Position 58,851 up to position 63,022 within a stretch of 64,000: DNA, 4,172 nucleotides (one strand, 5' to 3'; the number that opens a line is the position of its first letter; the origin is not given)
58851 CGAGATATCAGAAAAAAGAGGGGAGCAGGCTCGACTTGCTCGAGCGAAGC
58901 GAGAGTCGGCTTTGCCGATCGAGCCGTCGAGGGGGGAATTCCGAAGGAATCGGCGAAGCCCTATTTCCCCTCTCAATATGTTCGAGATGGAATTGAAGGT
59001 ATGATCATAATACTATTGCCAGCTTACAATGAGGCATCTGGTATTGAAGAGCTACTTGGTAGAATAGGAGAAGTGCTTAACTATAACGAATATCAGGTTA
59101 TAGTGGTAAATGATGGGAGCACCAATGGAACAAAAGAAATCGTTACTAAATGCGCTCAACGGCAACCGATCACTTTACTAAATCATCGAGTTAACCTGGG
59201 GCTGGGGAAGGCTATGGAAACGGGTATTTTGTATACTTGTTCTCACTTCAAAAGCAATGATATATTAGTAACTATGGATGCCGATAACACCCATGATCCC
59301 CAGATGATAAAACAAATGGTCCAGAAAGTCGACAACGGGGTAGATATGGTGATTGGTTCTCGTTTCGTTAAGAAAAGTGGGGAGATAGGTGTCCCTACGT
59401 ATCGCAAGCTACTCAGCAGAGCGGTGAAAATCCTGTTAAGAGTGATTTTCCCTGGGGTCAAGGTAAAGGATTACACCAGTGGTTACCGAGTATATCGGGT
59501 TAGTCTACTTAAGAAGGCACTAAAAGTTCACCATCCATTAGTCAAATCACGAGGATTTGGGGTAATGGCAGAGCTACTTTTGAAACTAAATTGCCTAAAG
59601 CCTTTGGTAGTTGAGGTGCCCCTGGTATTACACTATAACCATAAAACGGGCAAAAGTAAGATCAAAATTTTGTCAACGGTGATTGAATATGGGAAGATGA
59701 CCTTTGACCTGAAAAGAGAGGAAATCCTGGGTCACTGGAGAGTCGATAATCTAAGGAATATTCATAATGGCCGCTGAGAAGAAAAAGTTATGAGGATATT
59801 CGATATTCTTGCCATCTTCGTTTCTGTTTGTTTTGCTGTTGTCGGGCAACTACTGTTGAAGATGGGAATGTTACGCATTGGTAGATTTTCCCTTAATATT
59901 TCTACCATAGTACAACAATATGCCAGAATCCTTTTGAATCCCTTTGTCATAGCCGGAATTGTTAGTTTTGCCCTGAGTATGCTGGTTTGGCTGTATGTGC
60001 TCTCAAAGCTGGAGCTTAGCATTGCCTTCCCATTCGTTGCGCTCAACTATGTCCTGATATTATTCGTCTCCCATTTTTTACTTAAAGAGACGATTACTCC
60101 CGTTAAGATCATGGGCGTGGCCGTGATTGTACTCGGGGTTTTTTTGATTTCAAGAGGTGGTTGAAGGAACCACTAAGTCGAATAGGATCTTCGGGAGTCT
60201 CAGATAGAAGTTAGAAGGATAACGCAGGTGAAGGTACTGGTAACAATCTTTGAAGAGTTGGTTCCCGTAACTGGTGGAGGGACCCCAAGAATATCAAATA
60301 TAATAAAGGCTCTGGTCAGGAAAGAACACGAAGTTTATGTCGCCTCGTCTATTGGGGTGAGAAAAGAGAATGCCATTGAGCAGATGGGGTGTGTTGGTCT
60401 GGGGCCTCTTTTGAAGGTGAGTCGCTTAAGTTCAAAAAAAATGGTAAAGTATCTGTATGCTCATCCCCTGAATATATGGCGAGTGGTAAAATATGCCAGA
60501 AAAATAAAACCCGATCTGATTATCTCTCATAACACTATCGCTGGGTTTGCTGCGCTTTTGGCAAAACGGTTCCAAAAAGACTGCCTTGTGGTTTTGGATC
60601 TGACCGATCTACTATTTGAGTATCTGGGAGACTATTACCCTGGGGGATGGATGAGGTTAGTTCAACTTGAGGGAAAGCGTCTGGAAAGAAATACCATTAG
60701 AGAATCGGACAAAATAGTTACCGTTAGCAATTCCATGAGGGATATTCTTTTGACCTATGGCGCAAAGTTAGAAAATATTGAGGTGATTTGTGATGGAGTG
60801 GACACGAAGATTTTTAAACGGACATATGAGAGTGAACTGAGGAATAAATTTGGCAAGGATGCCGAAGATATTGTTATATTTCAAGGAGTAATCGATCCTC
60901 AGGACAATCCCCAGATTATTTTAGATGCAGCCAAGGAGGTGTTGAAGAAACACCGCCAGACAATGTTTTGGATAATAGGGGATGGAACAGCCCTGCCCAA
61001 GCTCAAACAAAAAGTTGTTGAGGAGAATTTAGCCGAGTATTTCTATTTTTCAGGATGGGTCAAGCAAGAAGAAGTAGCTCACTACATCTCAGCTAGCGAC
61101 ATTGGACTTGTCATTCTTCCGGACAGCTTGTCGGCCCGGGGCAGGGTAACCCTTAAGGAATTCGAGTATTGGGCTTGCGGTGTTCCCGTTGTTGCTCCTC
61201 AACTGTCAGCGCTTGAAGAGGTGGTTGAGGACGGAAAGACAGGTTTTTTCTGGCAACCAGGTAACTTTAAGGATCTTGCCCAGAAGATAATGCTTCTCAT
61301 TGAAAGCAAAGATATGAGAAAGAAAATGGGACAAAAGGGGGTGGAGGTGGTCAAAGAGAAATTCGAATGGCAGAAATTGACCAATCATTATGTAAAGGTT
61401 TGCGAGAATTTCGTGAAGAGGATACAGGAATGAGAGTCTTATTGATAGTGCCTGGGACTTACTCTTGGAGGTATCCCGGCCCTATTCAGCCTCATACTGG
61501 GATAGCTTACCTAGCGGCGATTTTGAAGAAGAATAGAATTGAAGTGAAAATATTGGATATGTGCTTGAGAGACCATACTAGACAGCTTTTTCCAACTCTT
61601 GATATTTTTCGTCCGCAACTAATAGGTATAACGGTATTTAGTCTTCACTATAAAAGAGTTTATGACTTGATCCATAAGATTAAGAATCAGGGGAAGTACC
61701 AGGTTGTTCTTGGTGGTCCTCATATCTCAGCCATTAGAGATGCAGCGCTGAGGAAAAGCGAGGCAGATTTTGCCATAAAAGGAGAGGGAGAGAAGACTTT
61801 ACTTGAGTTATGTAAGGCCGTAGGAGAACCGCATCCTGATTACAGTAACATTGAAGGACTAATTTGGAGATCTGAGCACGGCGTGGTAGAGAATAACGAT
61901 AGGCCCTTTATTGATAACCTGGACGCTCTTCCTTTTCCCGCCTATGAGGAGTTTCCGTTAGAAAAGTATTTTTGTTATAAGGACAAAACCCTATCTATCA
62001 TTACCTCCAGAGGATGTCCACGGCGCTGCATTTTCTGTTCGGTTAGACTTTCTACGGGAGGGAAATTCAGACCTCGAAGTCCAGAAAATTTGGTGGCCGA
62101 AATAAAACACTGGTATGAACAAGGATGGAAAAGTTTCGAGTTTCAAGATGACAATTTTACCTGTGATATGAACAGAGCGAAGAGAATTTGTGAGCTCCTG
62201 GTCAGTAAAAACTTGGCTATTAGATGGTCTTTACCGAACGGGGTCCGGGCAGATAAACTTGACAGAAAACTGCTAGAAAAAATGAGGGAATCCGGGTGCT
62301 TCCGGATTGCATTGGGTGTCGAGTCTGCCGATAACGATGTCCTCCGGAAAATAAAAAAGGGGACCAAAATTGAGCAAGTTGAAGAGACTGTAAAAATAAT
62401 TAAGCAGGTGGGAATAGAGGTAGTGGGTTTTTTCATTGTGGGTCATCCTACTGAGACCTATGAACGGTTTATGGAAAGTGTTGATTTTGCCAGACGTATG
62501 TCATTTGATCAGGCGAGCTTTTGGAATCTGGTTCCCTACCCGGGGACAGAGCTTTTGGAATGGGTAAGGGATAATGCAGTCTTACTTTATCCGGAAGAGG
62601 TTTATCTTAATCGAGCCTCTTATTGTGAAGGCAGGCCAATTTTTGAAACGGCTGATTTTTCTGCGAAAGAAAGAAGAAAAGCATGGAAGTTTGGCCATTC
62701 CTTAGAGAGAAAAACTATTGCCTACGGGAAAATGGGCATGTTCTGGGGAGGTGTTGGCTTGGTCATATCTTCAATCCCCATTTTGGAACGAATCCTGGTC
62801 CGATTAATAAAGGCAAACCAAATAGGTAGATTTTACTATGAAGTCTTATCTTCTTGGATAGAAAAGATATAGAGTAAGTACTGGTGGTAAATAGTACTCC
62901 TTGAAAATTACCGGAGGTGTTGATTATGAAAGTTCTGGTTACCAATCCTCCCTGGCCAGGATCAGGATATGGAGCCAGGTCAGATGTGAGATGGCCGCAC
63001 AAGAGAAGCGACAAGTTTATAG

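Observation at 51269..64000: A glycan island carries three paralogous B12-binding radical SAM enzymes, a SPASM radical SAM and two SAM methyltransferases among GT2, GT4 and GT-C transferases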

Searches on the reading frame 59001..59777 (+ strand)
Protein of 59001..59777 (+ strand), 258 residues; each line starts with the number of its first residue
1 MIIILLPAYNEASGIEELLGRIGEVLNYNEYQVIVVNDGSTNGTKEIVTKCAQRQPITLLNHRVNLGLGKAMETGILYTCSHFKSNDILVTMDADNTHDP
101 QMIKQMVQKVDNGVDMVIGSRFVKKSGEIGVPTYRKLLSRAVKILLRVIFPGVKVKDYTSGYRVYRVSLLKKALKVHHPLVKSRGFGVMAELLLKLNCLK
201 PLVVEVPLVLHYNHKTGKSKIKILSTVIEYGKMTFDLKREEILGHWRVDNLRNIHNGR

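Call 5: search_protein_families(library=pfam, proteins=[window:59001-59777:+], max_evalue=0.001)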
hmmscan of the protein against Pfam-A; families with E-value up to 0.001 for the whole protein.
window:59001-59777:+ (258 aa): 2 families
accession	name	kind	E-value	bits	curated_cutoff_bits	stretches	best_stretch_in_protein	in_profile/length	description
PF00535.33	Glycos_transf_2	-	3.4e-27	95.9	23.3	1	4-172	2-166/168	Glycosyl transferase family 2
PF13641.12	Glyco_tranf_2_3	-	8.1e-09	36.3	27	1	4-129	5-131/230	Glycosyltransferase like family 2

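Call 7: search_protein_families(library=ncbifam, proteins=[window:59001-59777:+], max_evalue=0.001)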
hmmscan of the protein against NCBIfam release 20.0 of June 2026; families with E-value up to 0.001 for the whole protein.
window:59001-59777:+ (258 aa): 19 families
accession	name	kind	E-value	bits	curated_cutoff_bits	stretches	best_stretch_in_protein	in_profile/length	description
NF058614.1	PPMAGASynPpgS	equivalog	2.2e-23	82.9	370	1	3-168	3-160/226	polyprenyl-phospho-N-acetylgalactosaminyl synthase PpgS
TIGR03937.1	PgaC_IcaA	equivalog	1.3e-16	60.6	422.3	1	2-112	47-152/407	poly-beta-1,6-N-acetyl-D-glucosamine synthase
NF007986.1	PRK10714.1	equivalog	2e-16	59.9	529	1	3-224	9-213/316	undecaprenyl-phosphate 4-deoxy-4-formamido-L-arabinose transferase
NF041391.1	DPhHxTase_Halo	equivalog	7.9e-16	57.7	375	1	8-233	3-204/213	dolichyl-phosphate hexose transferase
TIGR04182.1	glyco_TIGR04182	equivalog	4.4e-15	55.8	325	1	2-222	2-200/293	S-layer glycoprotein N-glycosyltransferase AglJ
NF047588.1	GlcsyltransPgfSStrep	equivalog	1.4e-13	50.8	500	1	2-131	3-129/308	glycosyltransferase PgfS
NF041875.1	EPS_EpsD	equivalog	8.2e-09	35.3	370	1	4-134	3-128/325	exopolysaccharide biosynthesis glycosyltransferase EpsD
TIGR03469.1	HpnB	hypoth_equivalog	3.4e-08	32.9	379.25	1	2-125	46-174/386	hopene-associated glycosyltransferase HpnB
NF007482.0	PRK10073.1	equivalog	7.1e-08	31.8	423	1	3-108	9-108/334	glycosyltransferase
NF045692.1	OglycostaseCruG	equivalog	1.3e-07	30.9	600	1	3-128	44-173/386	2'-O-glycosyltransferase CruG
TIGR04283.1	glyco_like_mftF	equivalog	2.2e-06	27.4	182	1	4-110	3-97/221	TIGR04283 family arsenosugar biosynthesis glycosyltransferase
TIGR01556.1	rhamnosyltran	subfamily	4e-06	26.2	200.55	1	26-126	17-116/281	rhamnosyltransferase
NF050050.1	ProtGlycPglI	equivalog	2.9e-05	23.6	500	1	3-129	5-127/306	GalNAc(5)-diNAcBac-PP-undecaprenol beta-1,3-glucosyltransferase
TIGR03111.1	glyc2_xrt_Gpos1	hypoth_equivalog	6.1e-05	22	363.95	1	2-115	51-161/439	TIGR03111 family XrtG-associated glycosyltransferase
TIGR04242.1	nodulat_NodC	equivalog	8.7e-05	21.6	550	1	4-119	52-166/395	chitooligosaccharide synthase NodC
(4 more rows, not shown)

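Call 84: search_solved_structures(query=window:59001-59777:+, max_evalue=0.001)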
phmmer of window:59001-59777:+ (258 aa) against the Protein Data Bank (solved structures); distinct sequences matched with E-value up to 0.001: 14.
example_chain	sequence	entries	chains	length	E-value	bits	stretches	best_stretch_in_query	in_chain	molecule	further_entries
5mlz_A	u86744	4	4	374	9.4e-28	100.7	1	3-238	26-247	Dolichol monophosphate mannose synthase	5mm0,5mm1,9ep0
9bhc_C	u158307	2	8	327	1.2e-13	54.5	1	3-178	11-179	Undecaprenyl-phosphate 4-deoxy-4-formamido-L-arabinose transferase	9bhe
8vxh_A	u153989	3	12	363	1.6e-13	54.1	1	3-178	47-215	Undecaprenyl-phosphate 4-deoxy-4-formamido-L-arabinose transferase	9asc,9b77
9hwj_A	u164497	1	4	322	1.2e-12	51.2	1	3-190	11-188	Undecaprenyl-phosphate 4-deoxy-4-formamido-L-arabinose transferase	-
5eke_A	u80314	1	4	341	2.1e-11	47.2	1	3-135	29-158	Uncharacterized glycosyltransferase sll0501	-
5ekp_C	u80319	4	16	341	2.1e-11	47.2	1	3-135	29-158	Uncharacterized glycosyltransferase sll0501 | Glycosyltransferase sll0501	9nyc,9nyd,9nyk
9nye_A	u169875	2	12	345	2.1e-11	47.1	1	3-135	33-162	Glycosyltransferase sll0501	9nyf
8bz8_A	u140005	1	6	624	2.4e-05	27.3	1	2-121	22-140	Glycosyltransferase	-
8bz4_A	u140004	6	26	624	2.4e-05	27.3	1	2-121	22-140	Glycosyltransferase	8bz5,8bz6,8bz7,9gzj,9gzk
5hea_A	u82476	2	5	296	0.00019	24.4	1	2-117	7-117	Putative glycosyltransferase (GalT1)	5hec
6yv7_B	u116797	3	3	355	0.0002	24.3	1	2-96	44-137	Glycosyl transferase, family 2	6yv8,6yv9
6yv7_A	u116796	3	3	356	0.0002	24.3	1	2-96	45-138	Glycosyl transferase, family 2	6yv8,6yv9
2z87_A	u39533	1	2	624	0.00058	22.8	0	2-101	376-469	Chondroitin synthase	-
2z86_A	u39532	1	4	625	0.00058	22.8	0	2-101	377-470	Chondroitin synthase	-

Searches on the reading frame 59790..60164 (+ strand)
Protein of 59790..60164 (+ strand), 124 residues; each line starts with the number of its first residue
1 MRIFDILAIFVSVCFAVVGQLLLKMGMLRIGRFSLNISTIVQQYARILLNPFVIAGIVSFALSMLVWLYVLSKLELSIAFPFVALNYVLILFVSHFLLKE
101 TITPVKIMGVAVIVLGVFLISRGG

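Call 5: search_protein_families(library=pfam, proteins=[window:59790-60164:+], max_evalue=0.001)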
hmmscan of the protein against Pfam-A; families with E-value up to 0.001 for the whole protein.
window:59790-60164:+ (124 aa): 1 family
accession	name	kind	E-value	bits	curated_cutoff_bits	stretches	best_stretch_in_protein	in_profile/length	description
PF00892.27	EamA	-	1.5e-10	41.9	28.2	1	36-121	58-134/135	EamA-like transporter family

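Call 7: search_protein_families(library=ncbifam, proteins=[window:59790-60164:+], max_evalue=0.001)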
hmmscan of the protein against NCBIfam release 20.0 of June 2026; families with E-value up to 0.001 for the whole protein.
window:59790-60164:+ (124 aa): 2 families
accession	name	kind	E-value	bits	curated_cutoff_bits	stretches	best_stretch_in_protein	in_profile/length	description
NF002816.2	PRK02971.1-2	equivalog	2.6e-20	73.1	99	1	10-122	4-118/120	4-amino-4-deoxy-L-arabinose-phosphoundecaprenol flippase subunit ArnF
NF011625.2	PRK15051.1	equivalog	5.3e-10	39.5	92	1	40-120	29-107/111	4-amino-4-deoxy-L-arabinose-phosphoundecaprenol flippase subunit ArnE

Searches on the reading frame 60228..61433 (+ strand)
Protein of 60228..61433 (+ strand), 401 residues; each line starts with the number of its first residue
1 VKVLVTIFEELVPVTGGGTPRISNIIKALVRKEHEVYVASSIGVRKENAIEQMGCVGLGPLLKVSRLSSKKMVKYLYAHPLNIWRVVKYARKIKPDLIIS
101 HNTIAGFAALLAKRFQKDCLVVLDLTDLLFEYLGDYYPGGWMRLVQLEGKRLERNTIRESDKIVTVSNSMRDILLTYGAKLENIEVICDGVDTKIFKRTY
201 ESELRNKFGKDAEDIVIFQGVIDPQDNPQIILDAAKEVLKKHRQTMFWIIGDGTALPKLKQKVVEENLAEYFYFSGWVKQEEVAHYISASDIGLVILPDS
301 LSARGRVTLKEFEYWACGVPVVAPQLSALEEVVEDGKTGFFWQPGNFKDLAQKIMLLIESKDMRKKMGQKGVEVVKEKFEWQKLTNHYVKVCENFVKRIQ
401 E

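Call 5: search_protein_families(library=pfam, proteins=[window:60228-61433:+], max_evalue=0.001)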
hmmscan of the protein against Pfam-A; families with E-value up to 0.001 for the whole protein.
window:60228-61433:+ (401 aa): 5 families
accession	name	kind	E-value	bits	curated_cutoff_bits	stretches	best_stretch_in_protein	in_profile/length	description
PF00534.26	Glycos_transf_1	-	3.4e-24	85.7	26.4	1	203-371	4-169/172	Glycosyl transferases group 1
PF13692.12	Glyco_trans_1_4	-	5.7e-22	78.9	27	1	214-359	2-141/142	Glycosyl transferases group 1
PF13439.12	Glyco_transf_4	-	2.6e-20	73.6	28.5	1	16-194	2-169/170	Glycosyltransferase Family 4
PF13579.12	Glyco_trans_4_4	-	5e-14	53.4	29.7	1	16-188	1-156/158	Glycosyl transferase 4-like domain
PF13524.12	Glyco_trans_1_2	-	5.5e-14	52.8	25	1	271-383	28-137/144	Glycosyl transferase-like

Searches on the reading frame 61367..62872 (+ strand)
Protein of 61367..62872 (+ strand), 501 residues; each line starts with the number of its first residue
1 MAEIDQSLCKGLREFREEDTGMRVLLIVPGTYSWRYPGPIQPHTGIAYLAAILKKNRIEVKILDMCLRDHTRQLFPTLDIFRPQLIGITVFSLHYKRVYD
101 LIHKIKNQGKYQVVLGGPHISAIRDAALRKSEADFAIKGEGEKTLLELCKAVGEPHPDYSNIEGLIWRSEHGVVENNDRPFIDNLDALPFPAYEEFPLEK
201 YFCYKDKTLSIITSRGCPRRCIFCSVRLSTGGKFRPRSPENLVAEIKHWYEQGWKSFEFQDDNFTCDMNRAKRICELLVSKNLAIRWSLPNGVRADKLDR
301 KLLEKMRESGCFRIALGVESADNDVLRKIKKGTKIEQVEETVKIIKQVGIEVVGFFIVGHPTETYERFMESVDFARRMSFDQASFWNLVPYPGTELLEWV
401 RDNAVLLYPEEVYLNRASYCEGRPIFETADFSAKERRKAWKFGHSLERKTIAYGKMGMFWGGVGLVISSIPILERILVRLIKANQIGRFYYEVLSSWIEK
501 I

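Call 6: search_protein_families(library=pfam, proteins=[window:61367-62872:+], max_evalue=0.001)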
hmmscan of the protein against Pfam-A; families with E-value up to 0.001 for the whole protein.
window:61367-62872:+ (501 aa): 2 families
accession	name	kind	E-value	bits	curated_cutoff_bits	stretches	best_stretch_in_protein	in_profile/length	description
PF04055.27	Radical_SAM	-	9.2e-30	104.4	29.5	1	211-375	1-166/166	Radical SAM superfamily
PF02310.24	B12-binding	-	1.9e-18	66.9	32.1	1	42-148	13-120/121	B12 binding domain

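Call 7: search_protein_families(library=ncbifam, proteins=[window:61367-62872:+], max_evalue=0.001)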
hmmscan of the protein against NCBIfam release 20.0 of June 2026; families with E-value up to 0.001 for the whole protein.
window:61367-62872:+ (501 aa): 41 families (the best 25 are shown)
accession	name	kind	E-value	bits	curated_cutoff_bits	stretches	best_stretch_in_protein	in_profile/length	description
TIGR03471.1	HpnJ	equivalog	1.3e-50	172.6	577.6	1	104-408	90-395/472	hopanoid biosynthesis associated radical SAM protein HpnJ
NF038361.1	rSAM_Sden_1168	equivalog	5e-49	167.3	575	1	85-417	143-490/560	Sden_1168 family B12-binding radical SAM P-methyltransferase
NF050148.1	rSAM_ApyD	equivalog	3.6e-44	151.2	750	1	40-398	22-391/645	RiPP biosynthesis radical SAM protein ApyD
TIGR04479.1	bcpD_PhpK_rSAM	subfamily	8.5e-44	149.8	600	1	44-379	73-410/504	PhpK family radical SAM P-methyltransferase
TIGR02026.1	BchE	equivalog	2.7e-42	145.3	481.35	1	37-405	17-392/497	magnesium-protoporphyrin IX monomethyl ester anaerobic oxidative cyclase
TIGR04072.2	rSAM_ladder_B12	equivalog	5.9e-39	133.9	360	1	35-379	11-350/443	lipid biosynthesis B12-binding/radical SAM protein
TIGR04014.1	B12_SAM_MJ_0865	equivalog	4.1e-36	124.7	360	1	93-401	52-359/434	methyl-coenzyme M reductase glutamine C-methyltransferase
TIGR04013.1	B12_SAM_MJ_1487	hypoth_equivalog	9.6e-33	113.5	251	1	82-398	42-355/382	TIGR04013 family B12-binding domain/radical SAM domain-containing protein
TIGR03975.1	rSAM_ocin_1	subfamily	4.2e-27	94.9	281.85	1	101-374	147-426/606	RiPP maturation radical SAM C-methyltransferase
TIGR04367.1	HpnR_B12_rSAM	equivalog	2.2e-26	92.5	650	1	44-396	23-369/490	hopanoid C-3 methylase HpnR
NF033712.0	B12_rSAM_KedN5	subfamily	9.6e-26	90.1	700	1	81-378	61-371/624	KedN5 family methylcobalamin-dependent radical SAM C-methyltransferase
NF033070.1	rSAM_AprD4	equivalog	2.5e-25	89.3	500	1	185-404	170-394/456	AprD4 family radical SAM diol-dehydratase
TIGR04385.1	B12_rSAM_cofa1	equivalog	2.3e-24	86.4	450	1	44-377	21-363/438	B12 lower ligand biosynthesis radical SAM protein BzaD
NF040542.1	rSAM_RCCLKC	equivalog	2.3e-23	83.1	450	1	36-380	7-352/423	arsinothricin biosynthesis radical SAM protein ArsL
NF040546.1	rSAM_CUAEP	equivalog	3.3e-22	78.8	500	1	45-377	15-340/468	CUAEP/CCAEP-tail radical SAM (seleno)protein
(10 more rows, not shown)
